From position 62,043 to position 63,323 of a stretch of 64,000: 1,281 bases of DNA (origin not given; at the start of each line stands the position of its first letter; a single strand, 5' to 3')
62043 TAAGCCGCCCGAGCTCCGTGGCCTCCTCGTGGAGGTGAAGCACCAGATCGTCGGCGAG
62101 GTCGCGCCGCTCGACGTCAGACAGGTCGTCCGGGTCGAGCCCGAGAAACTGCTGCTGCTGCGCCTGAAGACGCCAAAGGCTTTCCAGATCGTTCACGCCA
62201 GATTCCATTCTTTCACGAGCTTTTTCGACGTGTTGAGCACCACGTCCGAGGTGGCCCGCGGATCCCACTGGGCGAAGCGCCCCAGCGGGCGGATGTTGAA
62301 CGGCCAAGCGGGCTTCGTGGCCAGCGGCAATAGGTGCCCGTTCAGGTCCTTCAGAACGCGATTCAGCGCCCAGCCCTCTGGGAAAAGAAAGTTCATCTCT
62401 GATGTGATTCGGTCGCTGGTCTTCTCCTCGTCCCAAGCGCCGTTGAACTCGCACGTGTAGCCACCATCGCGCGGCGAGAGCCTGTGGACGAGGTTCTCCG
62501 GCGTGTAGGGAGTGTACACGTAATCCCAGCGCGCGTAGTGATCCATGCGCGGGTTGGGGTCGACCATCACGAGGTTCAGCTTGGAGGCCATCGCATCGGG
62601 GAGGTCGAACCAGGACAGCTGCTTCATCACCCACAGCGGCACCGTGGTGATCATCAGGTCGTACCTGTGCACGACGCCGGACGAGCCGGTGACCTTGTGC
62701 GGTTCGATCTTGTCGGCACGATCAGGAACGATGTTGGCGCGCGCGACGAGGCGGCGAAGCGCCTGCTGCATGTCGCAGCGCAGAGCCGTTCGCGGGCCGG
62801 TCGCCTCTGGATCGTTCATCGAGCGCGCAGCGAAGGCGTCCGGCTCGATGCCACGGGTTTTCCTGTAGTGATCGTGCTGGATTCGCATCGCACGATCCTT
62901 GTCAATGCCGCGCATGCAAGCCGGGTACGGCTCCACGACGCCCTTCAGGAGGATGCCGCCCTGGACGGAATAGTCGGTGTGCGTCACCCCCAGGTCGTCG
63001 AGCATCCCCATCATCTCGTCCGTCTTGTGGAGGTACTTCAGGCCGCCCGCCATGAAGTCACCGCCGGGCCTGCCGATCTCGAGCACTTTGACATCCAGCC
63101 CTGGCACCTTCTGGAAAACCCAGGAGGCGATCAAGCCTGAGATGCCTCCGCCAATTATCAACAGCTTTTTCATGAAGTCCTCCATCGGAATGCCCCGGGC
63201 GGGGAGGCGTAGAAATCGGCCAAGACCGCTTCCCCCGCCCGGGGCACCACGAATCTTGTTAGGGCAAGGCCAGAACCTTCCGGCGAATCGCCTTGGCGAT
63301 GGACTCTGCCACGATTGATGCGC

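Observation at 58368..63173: Thymidylate-type operon with an aminotransferase, a flavoprotein and a pyrophosphatase-nucleotidase fusion: candidate DNA base replacement or thymidine hypermodification pathway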

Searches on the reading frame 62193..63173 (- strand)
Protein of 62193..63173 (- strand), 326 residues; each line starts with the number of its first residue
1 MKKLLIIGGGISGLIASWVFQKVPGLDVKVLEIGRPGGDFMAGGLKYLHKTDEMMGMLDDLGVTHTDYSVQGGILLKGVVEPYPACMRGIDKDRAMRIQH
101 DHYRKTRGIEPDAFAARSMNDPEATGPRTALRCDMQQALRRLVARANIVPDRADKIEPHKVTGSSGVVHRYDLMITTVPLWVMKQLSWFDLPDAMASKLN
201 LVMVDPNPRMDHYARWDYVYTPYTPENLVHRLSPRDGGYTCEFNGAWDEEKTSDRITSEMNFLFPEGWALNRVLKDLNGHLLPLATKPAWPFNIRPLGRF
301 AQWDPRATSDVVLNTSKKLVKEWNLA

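Call 3: search_protein_families(library=pfam, proteins=[window:62193-63173:-], max_evalue=0.01)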
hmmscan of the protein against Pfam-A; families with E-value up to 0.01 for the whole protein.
window:62193-63173:- (326 aa): 3 families
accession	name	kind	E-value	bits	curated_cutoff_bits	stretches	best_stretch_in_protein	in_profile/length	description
PF13450.12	NAD_binding_8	-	0.00039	21.1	21.9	1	6-39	1-34/68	NAD(P)-binding Rossmann-like domain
PF01946.23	Thi4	-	0.00046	19.9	26.2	1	4-68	20-87/235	Thi4 family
PF01266.30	DAO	-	0.007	16.4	27.9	0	4-38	2-37/353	FAD dependent oxidoreductase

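Call 7: search_dna_similar(query=window:62193-63173:-, collection=phages, mode=protein, max_rows=30)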
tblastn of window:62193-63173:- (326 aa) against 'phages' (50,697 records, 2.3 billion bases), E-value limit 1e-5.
No match.

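Call 10: find_related_loci(query=window:62193-63173:-, collection=viral_contigs, flank=10000)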
Query window:62193-63173:- (326 aa) in viral_contigs; peptide patterns used: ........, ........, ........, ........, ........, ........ (x = any residue, [..] = any of these).
2 stretches matched a pattern, but none encodes a relative of the query by tblastn (E <= 1e-3).

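Call 16: search_protein_families(library=ncbifam, proteins=[window:62193-63173:-], max_evalue=0.01)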
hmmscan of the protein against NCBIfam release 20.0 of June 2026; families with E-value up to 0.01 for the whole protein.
window:62193-63173:- (326 aa): 3 families
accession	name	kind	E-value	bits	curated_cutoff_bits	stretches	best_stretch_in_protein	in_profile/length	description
NF008843.0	PRK11883.1-3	equivalog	0.00049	19.3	406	1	1-40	1-41/424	protoporphyrinogen oxidase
NF005313.0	PRK06847.1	subfamily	0.0016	17.4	372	1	1-36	4-38/375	hypothetical protein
TIGR00562.1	proto_IX_ox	equivalog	0.0045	15.6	97.85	1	1-41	2-44/470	protoporphyrinogen oxidase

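Call 17: search_solved_structures(query=window:62193-63173:-, max_evalue=10)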
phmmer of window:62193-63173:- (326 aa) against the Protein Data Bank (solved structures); distinct sequences matched with E-value up to 10: 6.
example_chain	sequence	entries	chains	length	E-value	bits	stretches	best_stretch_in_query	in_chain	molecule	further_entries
7koe_C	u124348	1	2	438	0.019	17.7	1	4-56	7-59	Electron transfer flavoprotein-quinone oxidoreductase FixC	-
3lov_A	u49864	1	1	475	0.13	15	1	2-38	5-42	Protoporphyrinogen oxidase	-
7eme_A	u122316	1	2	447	0.23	14.1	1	2-73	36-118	NAD(P)/FAD-dependent oxidoreductase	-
7rk0_A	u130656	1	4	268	0.54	12.9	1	5-69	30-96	Thiamine thiazole synthase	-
1rp0_A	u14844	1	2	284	0.62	12.7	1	4-67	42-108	Thiazole biosynthetic enzyme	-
7luc_E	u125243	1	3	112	0.74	12.4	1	197-247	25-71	01.4B Fab Light chain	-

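Call 19: find_homologous_proteins(query=window:62193-63173:-, max_evalue=0.001)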
Query window:62193-63173:- (326 aa): 194 proteins with E <= 0.001 among 2502 candidates; the best 120 are listed.
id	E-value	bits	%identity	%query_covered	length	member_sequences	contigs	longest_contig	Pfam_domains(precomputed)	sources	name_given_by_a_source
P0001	7.3e-202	688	87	100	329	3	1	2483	-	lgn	-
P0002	2.2e-156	539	69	100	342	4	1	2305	PF01946.24,PF01266.31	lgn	-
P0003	6.7e-155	534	68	100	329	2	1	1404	PF01946.24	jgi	jgi:hypothetical protein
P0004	1.9e-152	526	67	100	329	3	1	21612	PF01946.24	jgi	jgi:hypothetical protein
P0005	2.0e-151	522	67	100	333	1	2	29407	PF01946.24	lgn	-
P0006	2.6e-148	512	67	100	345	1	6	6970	PF01946.24,PF01266.31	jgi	jgi:glycine/D-amino acid oxidase-like deaminating enzyme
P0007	7.1e-146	504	65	99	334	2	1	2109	PF01946.24,PF01266.31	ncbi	-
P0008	1.0e-145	504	66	100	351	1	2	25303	-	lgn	-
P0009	1.2e-145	503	66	99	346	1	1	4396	-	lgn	-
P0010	9.9e-145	500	65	100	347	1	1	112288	-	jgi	jgi:hypothetical protein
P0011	1.4e-144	500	66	100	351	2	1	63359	PF01946.24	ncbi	-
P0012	9.7e-143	494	65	100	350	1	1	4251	PF01946.24,PF01266.31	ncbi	-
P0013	9.1e-138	477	63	100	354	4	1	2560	PF01266.31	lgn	-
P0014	3.6e-137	475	61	99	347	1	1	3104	PF01266.31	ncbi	-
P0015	6.4e-134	465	58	100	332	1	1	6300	PF13450.13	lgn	-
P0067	7.0e-98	346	49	99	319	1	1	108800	-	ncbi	-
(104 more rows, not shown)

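Call 25: find_encoding_contigs(protein=P0010, flank=10000, max_places=2)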
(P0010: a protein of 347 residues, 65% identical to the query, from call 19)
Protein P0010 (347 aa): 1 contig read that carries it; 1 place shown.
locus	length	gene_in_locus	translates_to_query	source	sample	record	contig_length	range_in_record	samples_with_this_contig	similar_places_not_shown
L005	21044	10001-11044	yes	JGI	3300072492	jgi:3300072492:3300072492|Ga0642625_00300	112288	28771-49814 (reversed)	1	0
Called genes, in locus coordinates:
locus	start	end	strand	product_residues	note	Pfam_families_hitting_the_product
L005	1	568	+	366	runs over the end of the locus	-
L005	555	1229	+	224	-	PF01695:IstB_IS21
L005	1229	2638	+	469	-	PF03796:DnaB_C, PF06745:ATPase, PF13481:AAA_25 (weak)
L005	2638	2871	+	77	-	-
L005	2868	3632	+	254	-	PF01555:N6_N4_Mtase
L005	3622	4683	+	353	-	-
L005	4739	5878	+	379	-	PF20030:bpMoxR (weak), PF00493:MCM (weak), PF01078:Mg_chelatase (faint), PF13191:AAA_16 (weak), PF07726:AAA_3, PF07728:AAA_5, PF08406:CbbQ_C (weak)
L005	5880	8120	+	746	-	PF11775:CobT_C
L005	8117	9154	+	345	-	-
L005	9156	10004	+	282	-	-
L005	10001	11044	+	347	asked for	-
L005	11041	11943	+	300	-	PF06941:NT5C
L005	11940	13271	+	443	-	PF00202:Aminotran_3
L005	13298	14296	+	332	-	PF02511:Thy1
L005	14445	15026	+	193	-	-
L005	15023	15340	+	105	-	PF20600:ExoX-like_C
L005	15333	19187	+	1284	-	PF02811:PHP, PF07733:DNA_pol3_alpha, PF17657:DNA_pol3_finger, PF14579:HHH_6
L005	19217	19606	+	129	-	PF00216:Bac_DNA_binding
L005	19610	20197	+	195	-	-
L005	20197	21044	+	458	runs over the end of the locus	-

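Call 26: find_encoding_contigs(protein=P0067, flank=10000, max_places=2)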
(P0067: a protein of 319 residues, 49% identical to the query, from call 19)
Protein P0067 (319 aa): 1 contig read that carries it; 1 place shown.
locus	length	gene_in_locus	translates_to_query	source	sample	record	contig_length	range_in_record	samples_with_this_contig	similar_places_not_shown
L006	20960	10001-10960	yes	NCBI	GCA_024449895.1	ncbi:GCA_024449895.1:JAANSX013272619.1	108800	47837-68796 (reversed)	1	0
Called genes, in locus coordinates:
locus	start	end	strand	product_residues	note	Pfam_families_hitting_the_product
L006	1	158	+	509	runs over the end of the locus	-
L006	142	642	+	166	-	PF07799:DUF1643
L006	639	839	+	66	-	-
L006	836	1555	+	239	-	PF01695:IstB_IS21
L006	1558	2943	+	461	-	PF00772:DnaB (faint), PF13481:AAA_25, PF03796:DnaB_C, PF06745:ATPase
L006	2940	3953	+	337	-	PF01807:Zn_ribbon_DnaG (weak)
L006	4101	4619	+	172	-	-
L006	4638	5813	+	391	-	PF07724:AAA_2 (weak), PF07726:AAA_3 (faint), PF07728:AAA_5, PF08406:CbbQ_C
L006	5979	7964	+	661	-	PF00092:VWA (weak), PF11775:CobT_C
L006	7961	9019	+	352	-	PF04542:Sigma70_r2 (weak)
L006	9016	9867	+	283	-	-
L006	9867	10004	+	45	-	-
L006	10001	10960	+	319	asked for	-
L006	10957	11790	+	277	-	PF01555:N6_N4_Mtase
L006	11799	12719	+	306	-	PF06941:NT5C (weak)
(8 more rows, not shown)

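Call 27: predict_structure(alignment_id=A1)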
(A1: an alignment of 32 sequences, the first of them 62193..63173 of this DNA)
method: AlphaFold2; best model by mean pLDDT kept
length: 326 residues; sequences in the alignment: 32
mean_pLDDT: 92.7   pTM: 0.89
mean pLDDT of the five models: 92.7, 92.7, 92.7, 91.6, 91.3
residues with pLDDT >= 90: 268; 70-90: 48; 50-70: 8; < 50: 2
segments of 3 or more residues with pLDDT < 50: none
pLDDT, mean of each block of 10 residues (from residue 1): 97 98 98 90 80 97 95 92 88 91 94 80 60 94 98 98 98 98 97 95 92 91 96 92 93 95 95 93 94 97 93 97 94
secondary structure, 60 per line:
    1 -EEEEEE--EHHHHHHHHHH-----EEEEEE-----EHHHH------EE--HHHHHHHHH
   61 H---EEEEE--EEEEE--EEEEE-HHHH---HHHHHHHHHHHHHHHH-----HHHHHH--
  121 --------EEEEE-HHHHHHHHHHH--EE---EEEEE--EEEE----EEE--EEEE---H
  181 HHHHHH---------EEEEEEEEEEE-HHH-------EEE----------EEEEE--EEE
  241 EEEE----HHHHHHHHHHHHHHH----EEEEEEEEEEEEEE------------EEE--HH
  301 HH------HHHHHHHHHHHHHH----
elements in order: E2-7 H11-20 E26-31 H38-41 H52-61 E65-69 E72-76 E79-83 H85-88 H92-107 H113-118 E129-133 H135-145 E153-157 E160-163 E168-170 E173-176 H180-186 E196-206 E218-220 E231-235 E238-244 H249-263 E268-281 E294-296 H299-302 H309-322

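Call 30: fold_search(model_id=the predicted structure, library=pdb)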
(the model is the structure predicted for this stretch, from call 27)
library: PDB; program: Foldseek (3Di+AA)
matches with E <= 10: 1759; with E <= 0.001: 530
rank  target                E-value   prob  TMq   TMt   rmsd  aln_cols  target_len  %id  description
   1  7eme_A                1.9e-15  1.00  0.60  0.49   8.1       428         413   14  Putative Leptospira interrogans recombinant L-amino acid oxidase (released 2021-08-18)
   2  7eme_B                2.0e-15  1.00  0.58  0.48   8.3       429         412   13  Putative Leptospira interrogans recombinant L-amino acid oxidase (released 2021-08-18)
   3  4dsh_B                4.7e-15  1.00  0.77  0.56   4.9       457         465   14  Crystal structure of reduced UDP-Galactopyranose mutase (released 2012-06-13)
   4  4dsg_A                2.7e-14  1.00  0.73  0.52   6.4       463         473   12  Crystal Structure of oxidized UDP-Galactopyranose mutase (released 2012-06-13)
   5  4dsg_B                5.5e-14  1.00  0.69  0.50   8.0       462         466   12  Crystal Structure of oxidized UDP-Galactopyranose mutase (released 2012-06-13)
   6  9h5p_A                2.0e-13  1.00  0.65  0.50   5.9       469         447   13  Crystal structure of Thermoanaerobacterales bacterium monoamine oxidase in complex with putrescine (released 2025-01-22)
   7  4gu1_A                3.0e-13  1.00  0.59  0.29   9.0       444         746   14  Crystal structure of LSD2 (released 2013-01-16)
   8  3nrn                  3.4e-13  1.00  0.64  0.55   7.1       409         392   16  Crystal Structure of PF1083 protein from Pyrococcus furiosus, Northeast Structural Genomics Consortium Target PfR223 (released 2010-11-03)
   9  3i6d_A                4.5e-13  1.00  0.56  0.45  10.8       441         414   12  Crystal structure of PPO from bacillus subtilis with AF (released 2009-12-08)
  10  3i6d_B                5.8e-13  1.00  0.56  0.45  10.9       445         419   12  Crystal structure of PPO from bacillus subtilis with AF (released 2009-12-08)
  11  3rha_A                7.8e-13  1.00  0.56  0.43   8.9       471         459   14  The crystal structure of Oxidoreductase from Arthrobacter aurescens (released 2011-05-04)
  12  3ukk_B                1.1e-12  1.00  0.70  0.47   5.9       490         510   11  Crystal structure of R182K-UDP-galactopuranose mutase from Aspergillus fumigatus in complex with UDPgalp (released 2012-02-22)
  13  5uao_A                1.5e-12  1.00  0.56  0.38  10.0       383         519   16  Crystal structure of MibH, a lathipeptide tryptophan 5-halogenase (released 2017-01-25)
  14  3rha_B                1.9e-12  1.00  0.54  0.41   9.5       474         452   15  The crystal structure of Oxidoreductase from Arthrobacter aurescens (released 2011-05-04)
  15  1ojd_C                2.0e-12  1.00  0.60  0.42   8.2       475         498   10  HUMAN MONOAMINE OXIDASE B IN COMPLEX WITH Lauryldimethylamine-N-oxide (LDAO) (released 2003-08-15)
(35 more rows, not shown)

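Call 34: find_related_loci(query=A1, collection=viral_contigs, flank=10000)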
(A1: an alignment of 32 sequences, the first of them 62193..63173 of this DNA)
Query A1 (326 aa) in viral_contigs; peptide patterns used: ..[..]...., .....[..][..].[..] (x = any residue, [..] = any of these).
53 stretches matched a pattern; 22 encode a relative of the query (tblastn E <= 1e-3); 20 distinct loci.
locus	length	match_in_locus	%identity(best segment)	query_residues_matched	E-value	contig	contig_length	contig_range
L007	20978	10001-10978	68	2-326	3e-156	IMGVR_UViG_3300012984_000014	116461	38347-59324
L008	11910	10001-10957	48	1-324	1e-105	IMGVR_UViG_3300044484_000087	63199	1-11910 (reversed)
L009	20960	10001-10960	49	1-323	3e-103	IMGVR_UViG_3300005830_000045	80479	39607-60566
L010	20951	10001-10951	47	1-323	3e-102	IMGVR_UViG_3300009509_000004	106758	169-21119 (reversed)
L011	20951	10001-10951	48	1-323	1e-101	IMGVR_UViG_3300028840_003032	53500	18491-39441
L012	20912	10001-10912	48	14-323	1e-93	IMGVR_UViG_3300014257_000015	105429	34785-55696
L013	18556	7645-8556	48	14-323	1e-93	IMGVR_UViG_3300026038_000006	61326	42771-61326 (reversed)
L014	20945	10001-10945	45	3-323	3e-92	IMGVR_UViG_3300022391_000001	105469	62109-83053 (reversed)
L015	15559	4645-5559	44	16-323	2e-91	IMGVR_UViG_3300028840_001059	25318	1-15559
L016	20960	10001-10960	43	1-323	8e-90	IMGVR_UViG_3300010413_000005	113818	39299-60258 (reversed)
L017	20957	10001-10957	51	3-323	1e-117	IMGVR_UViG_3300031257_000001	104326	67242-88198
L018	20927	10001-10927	42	16-323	3e-80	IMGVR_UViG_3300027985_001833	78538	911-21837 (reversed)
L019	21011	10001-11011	51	3-324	4e-113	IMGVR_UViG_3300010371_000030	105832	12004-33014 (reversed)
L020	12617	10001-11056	33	3-326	1e-53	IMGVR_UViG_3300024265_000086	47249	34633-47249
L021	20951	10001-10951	47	1-323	3e-102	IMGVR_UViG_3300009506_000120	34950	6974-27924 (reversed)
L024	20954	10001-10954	43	3-323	3e-89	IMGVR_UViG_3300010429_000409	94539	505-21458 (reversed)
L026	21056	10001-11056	33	3-326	1e-53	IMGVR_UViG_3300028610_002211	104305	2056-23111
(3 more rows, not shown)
